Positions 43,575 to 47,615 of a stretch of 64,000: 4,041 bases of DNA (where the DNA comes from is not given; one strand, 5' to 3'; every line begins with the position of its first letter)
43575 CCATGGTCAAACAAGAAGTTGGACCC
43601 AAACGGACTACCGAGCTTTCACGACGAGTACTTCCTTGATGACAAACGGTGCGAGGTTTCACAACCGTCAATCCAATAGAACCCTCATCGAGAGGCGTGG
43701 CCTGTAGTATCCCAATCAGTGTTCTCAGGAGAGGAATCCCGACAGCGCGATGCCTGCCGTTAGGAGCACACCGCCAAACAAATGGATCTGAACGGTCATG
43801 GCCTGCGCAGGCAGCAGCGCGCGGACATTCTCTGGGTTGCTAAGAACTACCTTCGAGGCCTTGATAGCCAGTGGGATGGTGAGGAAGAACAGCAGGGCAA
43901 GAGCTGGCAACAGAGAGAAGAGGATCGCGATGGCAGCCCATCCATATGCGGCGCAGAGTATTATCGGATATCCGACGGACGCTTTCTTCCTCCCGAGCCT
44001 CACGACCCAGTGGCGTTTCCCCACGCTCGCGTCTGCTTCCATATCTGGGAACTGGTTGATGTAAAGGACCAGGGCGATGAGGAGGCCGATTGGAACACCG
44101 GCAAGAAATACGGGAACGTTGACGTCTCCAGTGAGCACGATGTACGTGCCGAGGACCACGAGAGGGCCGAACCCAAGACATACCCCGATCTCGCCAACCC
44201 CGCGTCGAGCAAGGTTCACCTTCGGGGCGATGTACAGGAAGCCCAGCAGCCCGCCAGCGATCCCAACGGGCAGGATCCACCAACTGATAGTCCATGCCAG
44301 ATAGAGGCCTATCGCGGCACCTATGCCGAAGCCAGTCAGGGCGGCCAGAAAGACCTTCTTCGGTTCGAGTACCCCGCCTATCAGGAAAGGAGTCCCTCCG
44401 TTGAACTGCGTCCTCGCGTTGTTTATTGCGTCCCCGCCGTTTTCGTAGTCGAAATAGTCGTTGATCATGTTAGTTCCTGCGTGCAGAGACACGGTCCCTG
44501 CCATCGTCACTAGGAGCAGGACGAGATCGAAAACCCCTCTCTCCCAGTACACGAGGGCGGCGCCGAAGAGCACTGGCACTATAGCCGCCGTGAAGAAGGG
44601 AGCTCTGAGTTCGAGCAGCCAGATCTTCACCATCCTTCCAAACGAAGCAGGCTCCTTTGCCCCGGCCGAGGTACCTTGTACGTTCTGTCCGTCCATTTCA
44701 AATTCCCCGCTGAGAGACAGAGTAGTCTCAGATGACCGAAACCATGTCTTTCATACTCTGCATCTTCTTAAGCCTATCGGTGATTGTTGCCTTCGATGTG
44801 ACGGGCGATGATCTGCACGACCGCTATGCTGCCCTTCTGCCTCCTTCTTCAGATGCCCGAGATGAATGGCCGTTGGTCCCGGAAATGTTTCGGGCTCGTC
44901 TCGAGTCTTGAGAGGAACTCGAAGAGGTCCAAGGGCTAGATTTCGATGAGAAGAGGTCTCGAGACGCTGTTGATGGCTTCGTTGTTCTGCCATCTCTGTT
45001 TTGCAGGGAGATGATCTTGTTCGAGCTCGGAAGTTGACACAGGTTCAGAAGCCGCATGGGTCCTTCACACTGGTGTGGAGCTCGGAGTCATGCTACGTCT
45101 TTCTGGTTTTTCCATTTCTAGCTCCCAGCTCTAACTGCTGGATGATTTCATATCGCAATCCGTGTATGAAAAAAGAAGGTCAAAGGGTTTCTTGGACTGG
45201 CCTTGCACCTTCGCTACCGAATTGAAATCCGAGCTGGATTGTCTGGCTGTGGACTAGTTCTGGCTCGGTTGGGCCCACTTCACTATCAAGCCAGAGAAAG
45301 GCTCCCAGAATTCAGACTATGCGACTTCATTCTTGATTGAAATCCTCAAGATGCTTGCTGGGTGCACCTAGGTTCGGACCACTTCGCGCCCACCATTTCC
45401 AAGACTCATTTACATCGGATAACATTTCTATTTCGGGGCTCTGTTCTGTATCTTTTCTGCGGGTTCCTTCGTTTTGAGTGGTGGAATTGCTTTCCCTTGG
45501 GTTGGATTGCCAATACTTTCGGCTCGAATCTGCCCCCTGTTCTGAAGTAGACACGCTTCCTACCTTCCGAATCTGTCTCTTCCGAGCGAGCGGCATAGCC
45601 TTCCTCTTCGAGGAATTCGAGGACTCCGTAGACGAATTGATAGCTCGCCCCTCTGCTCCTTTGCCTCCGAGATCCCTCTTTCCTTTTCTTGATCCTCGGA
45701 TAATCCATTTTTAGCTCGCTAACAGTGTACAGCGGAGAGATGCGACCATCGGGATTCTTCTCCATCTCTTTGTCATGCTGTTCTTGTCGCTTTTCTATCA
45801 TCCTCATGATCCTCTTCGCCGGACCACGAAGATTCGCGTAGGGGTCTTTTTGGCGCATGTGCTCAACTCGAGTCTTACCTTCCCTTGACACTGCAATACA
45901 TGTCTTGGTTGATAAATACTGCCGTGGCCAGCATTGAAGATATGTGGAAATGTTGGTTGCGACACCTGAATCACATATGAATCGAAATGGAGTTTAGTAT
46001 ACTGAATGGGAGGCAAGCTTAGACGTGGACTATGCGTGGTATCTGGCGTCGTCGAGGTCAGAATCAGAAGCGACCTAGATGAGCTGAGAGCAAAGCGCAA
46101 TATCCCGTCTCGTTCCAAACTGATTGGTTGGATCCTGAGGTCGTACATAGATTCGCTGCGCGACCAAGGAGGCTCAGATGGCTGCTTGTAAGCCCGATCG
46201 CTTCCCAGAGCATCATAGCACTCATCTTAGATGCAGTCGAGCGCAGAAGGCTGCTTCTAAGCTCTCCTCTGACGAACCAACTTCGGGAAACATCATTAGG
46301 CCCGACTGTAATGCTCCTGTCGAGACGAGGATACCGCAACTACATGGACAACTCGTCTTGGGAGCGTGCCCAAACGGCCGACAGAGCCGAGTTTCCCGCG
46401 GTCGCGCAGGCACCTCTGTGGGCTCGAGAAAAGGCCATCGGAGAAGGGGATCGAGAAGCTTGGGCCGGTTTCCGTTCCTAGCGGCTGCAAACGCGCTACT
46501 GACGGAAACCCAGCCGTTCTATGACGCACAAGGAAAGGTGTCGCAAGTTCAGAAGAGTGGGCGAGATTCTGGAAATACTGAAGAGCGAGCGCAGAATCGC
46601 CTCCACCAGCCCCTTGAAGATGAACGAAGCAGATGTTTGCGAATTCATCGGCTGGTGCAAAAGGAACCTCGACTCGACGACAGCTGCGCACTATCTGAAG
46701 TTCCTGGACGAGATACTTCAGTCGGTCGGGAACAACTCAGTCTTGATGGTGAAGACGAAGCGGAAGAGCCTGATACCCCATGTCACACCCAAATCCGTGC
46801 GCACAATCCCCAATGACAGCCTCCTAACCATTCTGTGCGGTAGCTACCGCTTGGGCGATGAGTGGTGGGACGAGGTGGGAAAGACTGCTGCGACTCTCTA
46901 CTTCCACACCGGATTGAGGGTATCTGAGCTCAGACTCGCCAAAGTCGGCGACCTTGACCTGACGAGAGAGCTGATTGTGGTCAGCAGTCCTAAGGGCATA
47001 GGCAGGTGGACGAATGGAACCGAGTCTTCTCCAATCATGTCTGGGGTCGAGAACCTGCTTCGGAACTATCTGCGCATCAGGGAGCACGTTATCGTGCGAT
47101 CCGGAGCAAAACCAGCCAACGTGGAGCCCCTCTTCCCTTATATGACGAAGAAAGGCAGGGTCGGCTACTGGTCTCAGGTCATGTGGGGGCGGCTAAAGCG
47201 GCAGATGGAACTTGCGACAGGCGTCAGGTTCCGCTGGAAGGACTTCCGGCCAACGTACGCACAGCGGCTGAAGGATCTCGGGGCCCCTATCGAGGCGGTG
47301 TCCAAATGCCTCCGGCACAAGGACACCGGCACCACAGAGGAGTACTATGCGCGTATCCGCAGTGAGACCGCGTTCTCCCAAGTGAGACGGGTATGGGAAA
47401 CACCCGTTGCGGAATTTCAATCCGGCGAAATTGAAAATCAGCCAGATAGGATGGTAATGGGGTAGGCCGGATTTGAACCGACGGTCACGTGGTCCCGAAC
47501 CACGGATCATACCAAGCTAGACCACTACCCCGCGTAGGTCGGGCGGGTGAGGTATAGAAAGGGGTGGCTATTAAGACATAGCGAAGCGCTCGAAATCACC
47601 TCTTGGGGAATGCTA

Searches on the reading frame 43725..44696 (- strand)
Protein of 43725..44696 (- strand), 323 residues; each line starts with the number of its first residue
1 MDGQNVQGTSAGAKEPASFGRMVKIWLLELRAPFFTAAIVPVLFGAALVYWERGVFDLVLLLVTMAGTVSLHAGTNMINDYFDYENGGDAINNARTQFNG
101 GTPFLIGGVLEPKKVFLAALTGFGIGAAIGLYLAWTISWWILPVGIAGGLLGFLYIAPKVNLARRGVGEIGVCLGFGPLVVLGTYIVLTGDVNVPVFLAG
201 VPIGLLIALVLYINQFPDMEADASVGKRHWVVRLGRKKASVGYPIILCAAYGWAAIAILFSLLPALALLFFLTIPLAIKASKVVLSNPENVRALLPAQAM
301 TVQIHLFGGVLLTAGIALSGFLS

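Call 12: search_protein_families(library=pfam, proteins=[window:43725-44696:-])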
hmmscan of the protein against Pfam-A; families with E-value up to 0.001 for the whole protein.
window:43725-44696:- (323 aa): 1 family
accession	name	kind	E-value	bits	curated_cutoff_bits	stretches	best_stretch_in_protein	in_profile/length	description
PF01040.23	UbiA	-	3.4e-30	105.6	34.2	1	39-294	2-243/250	UbiA prenyltransferase family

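Call 24: search_protein_families(library=ncbifam, proteins=[window:43725-44696:-], max_evalue=0.01)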
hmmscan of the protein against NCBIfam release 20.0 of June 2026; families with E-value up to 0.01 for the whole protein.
window:43725-44696:- (323 aa): 13 families
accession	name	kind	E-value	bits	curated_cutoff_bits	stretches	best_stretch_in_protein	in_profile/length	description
NF004749.0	PRK06080.1-1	equivalog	2.4e-44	151.7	277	1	18-321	14-310/311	1,4-dihydroxy-2-naphthoate polyprenyltransferase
NF004751.0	PRK06080.1-3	equivalog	6.6e-44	150.6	264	1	23-318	10-295/296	1,4-dihydroxy-2-naphthoate polyprenyltransferase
TIGR02235.1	menA_cyano-plnt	equivalog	1.5e-42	145.8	225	1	26-317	2-284/285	2-carboxy-1,4-naphthoquinone phytyltransferase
NF004617.0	PRK05951.1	equivalog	7.8e-33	113.9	239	1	34-319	25-300/306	prenyltransferase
TIGR00751.1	menA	equivalog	4e-28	98.7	102.15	1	37-313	7-282/284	1,4-dihydroxy-2-naphthoate octaprenyltransferase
NF004750.0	PRK06080.1-2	equivalog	7.9e-28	97.6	346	1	22-318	5-300/301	1,4-dihydroxy-2-naphthoate polyprenyltransferase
NF004753.0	PRK06080.1-5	equivalog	8.4e-28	97.4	555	1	23-321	12-308/312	1,4-dihydroxy-2-naphthoate polyprenyltransferase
NF009926.0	PRK13387.1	equivalog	1e-27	97.1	316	1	35-318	15-313/317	1,4-dihydroxy-2-naphthoate polyprenyltransferase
NF004752.0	PRK06080.1-4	subfamily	2.4e-21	76.7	289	1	27-287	9-269/300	1,4-dihydroxy-2-naphthoate polyprenyltransferase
NF004754.0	PRK06080.1-6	equivalog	8e-20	71.4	522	1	24-320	10-305/308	1,4-dihydroxy-2-naphthoate polyprenyltransferase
NF005742.0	PRK07566.1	equivalog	1.8e-08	33.8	313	1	50-318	58-310/315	chlorophyll synthase ChlG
NF009523.0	PRK12884.1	equivalog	2.7e-07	30.1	269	1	54-278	32-239/279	prenyltransferase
NF009058.0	PRK12392.1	subfamily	3.5e-06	26.3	494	1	55-290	47-278/333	bacteriochlorophyll c synthase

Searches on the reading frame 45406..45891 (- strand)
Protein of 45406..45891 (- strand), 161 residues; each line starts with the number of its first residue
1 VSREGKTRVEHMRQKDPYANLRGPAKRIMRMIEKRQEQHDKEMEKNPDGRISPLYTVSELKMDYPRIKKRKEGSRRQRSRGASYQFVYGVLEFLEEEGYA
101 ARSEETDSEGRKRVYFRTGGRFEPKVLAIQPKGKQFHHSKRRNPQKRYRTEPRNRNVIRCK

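Call 12: search_protein_families(library=pfam, proteins=[window:45406-45891:-])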
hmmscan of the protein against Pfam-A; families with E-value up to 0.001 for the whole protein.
window:45406-45891:- (161 aa): 0 families

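Call 23: search_protein_families(library=phrogs, proteins=[window:45406-45891:-], max_evalue=0.01)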
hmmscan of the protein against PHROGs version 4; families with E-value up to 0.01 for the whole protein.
window:45406-45891:- (161 aa): 0 families

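Call 102: search_protein_families(library=pfam, proteins=[window:45406-45891:-], max_evalue=5)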
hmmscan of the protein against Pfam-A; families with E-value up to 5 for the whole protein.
window:45406-45891:- (161 aa): 2 families
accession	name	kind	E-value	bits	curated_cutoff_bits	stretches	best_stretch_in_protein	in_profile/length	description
PF03551.20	PadR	-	0.025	15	27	1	86-117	33-64/75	Transcriptional regulator PadR-like family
PF22194.2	F-93_WHD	-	0.38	11.3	28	1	87-116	32-58/62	F-93, winged-helix domain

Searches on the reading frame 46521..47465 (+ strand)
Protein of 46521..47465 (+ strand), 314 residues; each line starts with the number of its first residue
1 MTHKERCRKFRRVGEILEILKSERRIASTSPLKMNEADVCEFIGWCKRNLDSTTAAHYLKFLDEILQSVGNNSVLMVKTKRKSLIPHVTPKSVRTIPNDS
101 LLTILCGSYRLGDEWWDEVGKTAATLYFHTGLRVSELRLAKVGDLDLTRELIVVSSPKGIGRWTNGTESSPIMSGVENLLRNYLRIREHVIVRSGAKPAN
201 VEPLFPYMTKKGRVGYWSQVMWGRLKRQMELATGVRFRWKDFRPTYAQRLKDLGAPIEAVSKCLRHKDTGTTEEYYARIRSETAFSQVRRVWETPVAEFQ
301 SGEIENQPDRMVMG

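Call 12: search_protein_families(library=pfam, proteins=[window:46521-47465:+])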
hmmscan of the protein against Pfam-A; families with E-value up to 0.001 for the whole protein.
window:46521-47465:+ (314 aa): 1 family
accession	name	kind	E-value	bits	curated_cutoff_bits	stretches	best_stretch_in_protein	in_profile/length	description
PF00589.27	Phage_integrase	-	1.5e-11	44.8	27.1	1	121-277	25-167/172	Phage integrase family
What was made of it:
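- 46521..47465 (+): Tyrosine integrase of the island (Phage_integrase, XerA-like). Pfam 1.5e-11 (call 12).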

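Call 24: search_protein_families(library=ncbifam, proteins=[window:46521-47465:+], max_evalue=0.01)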
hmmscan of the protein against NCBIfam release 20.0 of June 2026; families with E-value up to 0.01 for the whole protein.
window:46521-47465:+ (314 aa): 6 families
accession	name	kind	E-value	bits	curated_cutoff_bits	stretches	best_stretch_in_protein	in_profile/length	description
NF040815.2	recomb_XerA_Arch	equivalog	1.7e-10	40.9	220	1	28-277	32-253/263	site-specific tyrosine recombinase/integron integrase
TIGR02225.1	recomb_XerD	equivalog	1.2e-07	31.3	329.6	1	126-279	132-274/290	site-specific tyrosine recombinase XerD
NF001399.0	PRK00283.1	subfamily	1.6e-06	27.6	279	1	123-275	139-280/300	tyrosine recombinase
NF003462.0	PRK05084.1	equivalog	4.7e-06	25.6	267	1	125-290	202-355/360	tyrosine recombinase XerS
TIGR02224.1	recomb_XerC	equivalog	5.9e-06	25.9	335.15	1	120-275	130-274/295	tyrosine recombinase XerC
TIGR02249.1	integrase_gron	subfamily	0.00035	20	265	0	121-159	119-157/315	integron integrase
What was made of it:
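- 46521..47465 (+): NCBIfam XerA_Arch 1.7e-10, below cut-off (call 24).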

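Call 52: find_related_loci(query=window:46521-47465:+, collection=viral_contigs, flank=10000)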
Query window:46521-47465:+ (314 aa) in viral_contigs; peptide patterns used: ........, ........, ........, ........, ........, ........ (x = any residue, [..] = any of these).
4 stretches matched a pattern, but none encodes a relative of the query by tblastn (E <= 1e-3).
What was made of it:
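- Tried and rejected: The window's integrase has no close relatives in viral_contigs (call 52).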
